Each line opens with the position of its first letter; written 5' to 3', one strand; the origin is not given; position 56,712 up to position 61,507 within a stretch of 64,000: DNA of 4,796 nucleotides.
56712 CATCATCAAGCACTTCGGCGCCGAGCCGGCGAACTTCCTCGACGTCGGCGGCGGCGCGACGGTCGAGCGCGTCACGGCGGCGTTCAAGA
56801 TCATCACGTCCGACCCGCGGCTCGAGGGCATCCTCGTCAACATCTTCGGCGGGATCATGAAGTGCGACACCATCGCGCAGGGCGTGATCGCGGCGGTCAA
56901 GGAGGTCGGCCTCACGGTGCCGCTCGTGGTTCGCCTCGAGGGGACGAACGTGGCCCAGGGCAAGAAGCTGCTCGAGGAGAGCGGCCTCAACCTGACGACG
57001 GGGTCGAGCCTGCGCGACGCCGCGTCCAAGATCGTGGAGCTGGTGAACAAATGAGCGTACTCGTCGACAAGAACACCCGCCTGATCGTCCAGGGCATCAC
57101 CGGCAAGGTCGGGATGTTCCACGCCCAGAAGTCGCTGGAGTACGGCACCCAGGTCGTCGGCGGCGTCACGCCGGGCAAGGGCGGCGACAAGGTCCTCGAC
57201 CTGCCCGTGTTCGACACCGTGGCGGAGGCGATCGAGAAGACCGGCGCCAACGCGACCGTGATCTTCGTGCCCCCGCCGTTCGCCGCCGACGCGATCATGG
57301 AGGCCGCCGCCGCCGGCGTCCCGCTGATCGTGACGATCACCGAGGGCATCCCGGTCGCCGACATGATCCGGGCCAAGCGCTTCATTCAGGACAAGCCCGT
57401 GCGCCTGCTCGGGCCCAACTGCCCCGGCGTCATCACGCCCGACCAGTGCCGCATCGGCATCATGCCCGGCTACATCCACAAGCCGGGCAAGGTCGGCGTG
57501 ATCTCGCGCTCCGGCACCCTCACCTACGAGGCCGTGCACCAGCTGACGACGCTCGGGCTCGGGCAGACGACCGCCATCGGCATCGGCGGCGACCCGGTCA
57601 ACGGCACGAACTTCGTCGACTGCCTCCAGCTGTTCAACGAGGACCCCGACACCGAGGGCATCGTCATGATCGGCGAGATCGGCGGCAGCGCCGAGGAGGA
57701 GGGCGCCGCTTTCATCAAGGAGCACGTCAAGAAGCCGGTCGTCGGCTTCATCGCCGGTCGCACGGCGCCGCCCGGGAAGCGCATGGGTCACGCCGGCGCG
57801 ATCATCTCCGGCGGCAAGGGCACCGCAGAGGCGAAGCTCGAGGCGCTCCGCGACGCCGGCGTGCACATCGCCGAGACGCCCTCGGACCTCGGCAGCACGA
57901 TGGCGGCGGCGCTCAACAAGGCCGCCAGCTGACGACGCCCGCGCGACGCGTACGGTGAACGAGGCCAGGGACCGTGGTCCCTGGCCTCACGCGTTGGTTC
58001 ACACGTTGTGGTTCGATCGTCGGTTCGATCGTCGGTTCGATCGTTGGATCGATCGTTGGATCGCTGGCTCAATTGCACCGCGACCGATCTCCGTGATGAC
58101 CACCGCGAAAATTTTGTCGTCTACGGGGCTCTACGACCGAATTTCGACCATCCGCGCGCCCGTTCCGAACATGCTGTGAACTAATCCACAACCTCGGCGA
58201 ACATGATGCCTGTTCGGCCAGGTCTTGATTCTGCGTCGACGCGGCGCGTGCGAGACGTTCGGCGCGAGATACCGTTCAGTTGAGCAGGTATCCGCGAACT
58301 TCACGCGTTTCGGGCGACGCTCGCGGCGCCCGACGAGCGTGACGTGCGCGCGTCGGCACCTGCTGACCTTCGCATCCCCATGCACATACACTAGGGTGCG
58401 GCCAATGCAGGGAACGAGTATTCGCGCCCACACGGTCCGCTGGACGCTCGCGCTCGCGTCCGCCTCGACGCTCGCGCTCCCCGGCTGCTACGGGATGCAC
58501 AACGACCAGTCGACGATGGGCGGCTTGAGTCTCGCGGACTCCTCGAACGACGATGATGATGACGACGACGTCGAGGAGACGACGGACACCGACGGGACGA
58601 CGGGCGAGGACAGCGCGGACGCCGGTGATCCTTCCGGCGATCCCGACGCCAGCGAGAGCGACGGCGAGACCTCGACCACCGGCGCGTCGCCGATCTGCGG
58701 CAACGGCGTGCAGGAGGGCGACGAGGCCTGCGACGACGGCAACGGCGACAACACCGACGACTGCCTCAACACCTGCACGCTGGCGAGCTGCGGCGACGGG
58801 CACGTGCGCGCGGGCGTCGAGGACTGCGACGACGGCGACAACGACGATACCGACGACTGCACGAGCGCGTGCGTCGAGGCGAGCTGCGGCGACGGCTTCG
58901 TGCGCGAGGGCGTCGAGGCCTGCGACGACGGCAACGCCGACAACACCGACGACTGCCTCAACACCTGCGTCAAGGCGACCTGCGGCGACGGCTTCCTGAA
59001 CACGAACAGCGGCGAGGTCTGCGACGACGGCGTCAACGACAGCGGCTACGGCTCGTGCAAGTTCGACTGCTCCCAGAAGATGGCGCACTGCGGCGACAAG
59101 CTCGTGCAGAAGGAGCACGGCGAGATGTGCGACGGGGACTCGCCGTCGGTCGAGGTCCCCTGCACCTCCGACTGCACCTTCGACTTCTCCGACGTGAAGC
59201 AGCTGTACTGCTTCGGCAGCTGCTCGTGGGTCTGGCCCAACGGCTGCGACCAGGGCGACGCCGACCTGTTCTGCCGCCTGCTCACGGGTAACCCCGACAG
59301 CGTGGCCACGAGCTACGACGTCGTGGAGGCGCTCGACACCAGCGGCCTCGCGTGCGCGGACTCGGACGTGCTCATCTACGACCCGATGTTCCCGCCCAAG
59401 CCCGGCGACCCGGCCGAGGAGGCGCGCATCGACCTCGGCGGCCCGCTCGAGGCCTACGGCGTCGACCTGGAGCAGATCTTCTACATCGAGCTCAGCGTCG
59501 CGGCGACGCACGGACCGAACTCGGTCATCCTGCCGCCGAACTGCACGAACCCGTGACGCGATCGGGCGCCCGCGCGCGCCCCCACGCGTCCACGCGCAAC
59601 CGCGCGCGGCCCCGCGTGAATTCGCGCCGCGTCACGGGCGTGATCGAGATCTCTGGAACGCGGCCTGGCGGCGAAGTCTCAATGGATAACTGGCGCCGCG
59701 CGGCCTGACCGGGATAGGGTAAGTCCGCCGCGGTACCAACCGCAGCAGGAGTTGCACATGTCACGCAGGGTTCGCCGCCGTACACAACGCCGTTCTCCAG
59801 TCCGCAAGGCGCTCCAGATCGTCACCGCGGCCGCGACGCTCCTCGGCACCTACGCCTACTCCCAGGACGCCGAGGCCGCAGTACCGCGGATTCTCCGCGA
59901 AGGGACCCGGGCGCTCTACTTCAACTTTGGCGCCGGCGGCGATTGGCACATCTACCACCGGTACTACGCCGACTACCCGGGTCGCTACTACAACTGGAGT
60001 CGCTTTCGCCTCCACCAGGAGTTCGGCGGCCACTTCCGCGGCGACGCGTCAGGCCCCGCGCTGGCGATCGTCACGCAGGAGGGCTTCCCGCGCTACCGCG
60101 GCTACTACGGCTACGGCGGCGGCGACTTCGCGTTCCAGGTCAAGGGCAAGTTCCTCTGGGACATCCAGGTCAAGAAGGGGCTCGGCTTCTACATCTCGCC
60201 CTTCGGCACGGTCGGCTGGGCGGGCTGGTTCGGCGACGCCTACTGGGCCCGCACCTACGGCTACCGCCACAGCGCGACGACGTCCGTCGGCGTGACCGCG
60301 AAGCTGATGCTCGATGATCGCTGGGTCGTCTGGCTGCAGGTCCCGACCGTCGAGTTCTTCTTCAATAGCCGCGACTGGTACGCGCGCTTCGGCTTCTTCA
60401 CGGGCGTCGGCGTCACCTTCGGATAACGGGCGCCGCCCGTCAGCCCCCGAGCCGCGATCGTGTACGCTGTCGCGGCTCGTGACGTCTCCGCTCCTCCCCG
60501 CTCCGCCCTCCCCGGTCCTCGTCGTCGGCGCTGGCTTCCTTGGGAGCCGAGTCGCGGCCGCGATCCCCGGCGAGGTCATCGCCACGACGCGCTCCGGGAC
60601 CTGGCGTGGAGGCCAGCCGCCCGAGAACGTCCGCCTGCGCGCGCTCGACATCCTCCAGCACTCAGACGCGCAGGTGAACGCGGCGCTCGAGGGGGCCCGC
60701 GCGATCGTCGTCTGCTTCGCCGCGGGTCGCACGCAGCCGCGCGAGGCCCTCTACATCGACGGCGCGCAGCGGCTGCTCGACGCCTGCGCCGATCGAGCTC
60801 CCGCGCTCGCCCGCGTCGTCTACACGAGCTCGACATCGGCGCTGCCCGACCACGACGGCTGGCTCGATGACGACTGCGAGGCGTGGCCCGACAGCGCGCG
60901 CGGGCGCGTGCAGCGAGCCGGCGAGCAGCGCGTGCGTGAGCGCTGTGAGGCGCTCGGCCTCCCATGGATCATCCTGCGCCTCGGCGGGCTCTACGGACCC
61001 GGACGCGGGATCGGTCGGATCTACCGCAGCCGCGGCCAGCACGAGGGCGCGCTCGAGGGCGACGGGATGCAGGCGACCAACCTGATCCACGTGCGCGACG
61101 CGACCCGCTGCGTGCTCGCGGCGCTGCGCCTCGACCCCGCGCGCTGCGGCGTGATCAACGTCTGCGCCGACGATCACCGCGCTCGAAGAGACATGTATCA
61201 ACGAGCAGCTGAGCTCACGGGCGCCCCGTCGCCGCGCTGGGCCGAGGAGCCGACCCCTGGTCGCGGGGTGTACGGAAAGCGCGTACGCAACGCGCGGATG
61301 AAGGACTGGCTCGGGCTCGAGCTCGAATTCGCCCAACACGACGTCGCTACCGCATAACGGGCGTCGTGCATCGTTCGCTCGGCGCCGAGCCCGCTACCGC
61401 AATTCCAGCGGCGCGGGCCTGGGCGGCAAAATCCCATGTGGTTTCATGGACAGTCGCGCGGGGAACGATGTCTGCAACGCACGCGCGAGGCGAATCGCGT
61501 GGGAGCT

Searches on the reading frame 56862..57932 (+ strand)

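Call 12: search_protein_families(library=pfam, proteins=[window:56862-57932:+], max_evalue=0.001)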
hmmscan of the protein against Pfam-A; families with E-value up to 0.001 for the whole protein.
window:56862-57932:+ (356 aa): 4 families
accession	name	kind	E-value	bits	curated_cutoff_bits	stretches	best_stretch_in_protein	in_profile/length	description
PF02629.25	CoA_binding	-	6.2e-30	104.2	22.3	1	69-162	1-97/97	CoA binding domain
PF00549.24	Ligase_CoA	-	3.7e-26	92.2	24.5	1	214-334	1-127/128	CoA-ligase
PF13607.11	Succ_CoA_lig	-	1.1e-10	41.8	27.4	1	208-348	1-136/138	Succinyl-CoA ligase like flavodoxin domain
PF13380.12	CoA_binding_2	-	6.3e-05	23.8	22.8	1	99-192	30-115/116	CoA binding domain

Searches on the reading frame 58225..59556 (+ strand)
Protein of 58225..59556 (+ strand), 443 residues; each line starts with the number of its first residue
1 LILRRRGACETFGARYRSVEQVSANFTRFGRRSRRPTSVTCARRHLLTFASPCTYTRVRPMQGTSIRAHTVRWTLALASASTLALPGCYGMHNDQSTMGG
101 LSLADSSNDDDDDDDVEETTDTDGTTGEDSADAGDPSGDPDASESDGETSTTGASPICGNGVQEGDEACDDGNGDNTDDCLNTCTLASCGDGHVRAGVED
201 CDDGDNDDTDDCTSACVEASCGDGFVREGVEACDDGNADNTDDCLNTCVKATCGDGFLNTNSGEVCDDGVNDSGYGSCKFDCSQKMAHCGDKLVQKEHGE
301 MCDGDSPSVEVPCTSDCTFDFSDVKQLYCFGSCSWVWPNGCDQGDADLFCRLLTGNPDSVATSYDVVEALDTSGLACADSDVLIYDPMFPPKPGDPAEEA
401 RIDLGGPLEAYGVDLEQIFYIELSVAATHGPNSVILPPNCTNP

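Call 12: search_protein_families(library=pfam, proteins=[window:58225-59556:+], max_evalue=0.001)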
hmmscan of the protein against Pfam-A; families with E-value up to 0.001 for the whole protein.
window:58225-59556:+ (443 aa): 1 family
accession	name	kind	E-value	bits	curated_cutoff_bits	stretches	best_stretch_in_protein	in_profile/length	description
PF13948.11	DUF4215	-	4.3e-09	37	27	2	215-248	16-46/47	Domain of unknown function (DUF4215)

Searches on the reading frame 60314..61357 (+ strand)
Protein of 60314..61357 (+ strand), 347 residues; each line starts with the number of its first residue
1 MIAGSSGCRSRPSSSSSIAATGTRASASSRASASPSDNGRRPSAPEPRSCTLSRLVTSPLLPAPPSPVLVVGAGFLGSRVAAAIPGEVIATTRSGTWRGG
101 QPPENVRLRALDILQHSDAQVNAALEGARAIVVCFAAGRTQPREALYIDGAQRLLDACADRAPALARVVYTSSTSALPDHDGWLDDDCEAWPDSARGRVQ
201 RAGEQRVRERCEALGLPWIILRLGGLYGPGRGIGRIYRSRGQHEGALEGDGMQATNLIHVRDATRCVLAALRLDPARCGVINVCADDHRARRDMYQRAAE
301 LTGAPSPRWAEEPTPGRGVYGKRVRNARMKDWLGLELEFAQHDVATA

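Call 12: search_protein_families(library=pfam, proteins=[window:60314-61357:+], max_evalue=0.001)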
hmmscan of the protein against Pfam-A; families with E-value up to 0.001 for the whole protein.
window:60314-61357:+ (347 aa): 2 families
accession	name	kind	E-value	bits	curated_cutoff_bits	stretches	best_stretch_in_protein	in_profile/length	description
PF01370.27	Epimerase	-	4.6e-16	59.4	20.9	1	68-273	1-227/240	NAD dependent epimerase/dehydratase family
PF13460.12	NAD_binding_10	-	4.8e-07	30.3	27.2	1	88-232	22-152/184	NAD(P)H-binding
